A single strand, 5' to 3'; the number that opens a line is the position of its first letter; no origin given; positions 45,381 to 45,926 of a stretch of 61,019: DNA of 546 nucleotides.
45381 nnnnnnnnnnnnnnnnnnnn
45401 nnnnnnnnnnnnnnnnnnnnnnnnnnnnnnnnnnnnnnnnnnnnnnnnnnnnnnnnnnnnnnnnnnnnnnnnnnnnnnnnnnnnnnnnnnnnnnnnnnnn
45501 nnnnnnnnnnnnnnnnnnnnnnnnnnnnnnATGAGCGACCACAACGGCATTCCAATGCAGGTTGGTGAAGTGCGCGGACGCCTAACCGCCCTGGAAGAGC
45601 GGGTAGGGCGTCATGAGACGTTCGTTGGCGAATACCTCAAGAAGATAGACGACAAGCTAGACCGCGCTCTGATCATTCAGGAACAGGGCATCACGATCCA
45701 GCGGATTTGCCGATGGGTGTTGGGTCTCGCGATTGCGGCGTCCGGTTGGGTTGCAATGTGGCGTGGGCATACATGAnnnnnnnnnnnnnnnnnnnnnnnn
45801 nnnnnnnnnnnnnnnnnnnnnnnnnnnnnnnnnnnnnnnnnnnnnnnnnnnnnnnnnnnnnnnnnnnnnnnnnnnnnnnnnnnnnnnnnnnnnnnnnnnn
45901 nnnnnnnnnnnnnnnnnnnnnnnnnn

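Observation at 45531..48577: Start/stop-coupled accessory chain: HTH-metallophosphoesterase, HExxH protein, Zn-ribbon, unknown, dNTP-diphosphohydrolase-like, DUF4406-like and a basic ORF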

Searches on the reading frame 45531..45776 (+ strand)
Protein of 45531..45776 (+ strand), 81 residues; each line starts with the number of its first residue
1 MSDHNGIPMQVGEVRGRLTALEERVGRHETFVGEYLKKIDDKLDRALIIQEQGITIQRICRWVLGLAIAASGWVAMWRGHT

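Call 4: search_protein_families(library=pfam, proteins=[window:45531-45776:+], max_evalue=0.1)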
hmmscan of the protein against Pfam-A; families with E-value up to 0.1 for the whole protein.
window:45531-45776:+ (81 aa): 0 families

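Call 5: search_protein_families(library=phrogs, proteins=[window:45531-45776:+], max_evalue=0.01)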
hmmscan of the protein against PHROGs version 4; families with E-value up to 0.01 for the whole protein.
window:45531-45776:+ (81 aa): 0 families

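Call 6: search_protein_families(library=ncbifam, proteins=[window:45531-45776:+], max_evalue=0.01)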
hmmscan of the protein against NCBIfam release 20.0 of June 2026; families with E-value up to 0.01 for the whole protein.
window:45531-45776:+ (81 aa): 0 families

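Call 84: search_protein_families(library=padloc, proteins=[window:45531-45776:+], max_evalue=0.1)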
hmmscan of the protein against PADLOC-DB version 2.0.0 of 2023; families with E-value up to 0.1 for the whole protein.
window:45531-45776:+ (81 aa): 0 families
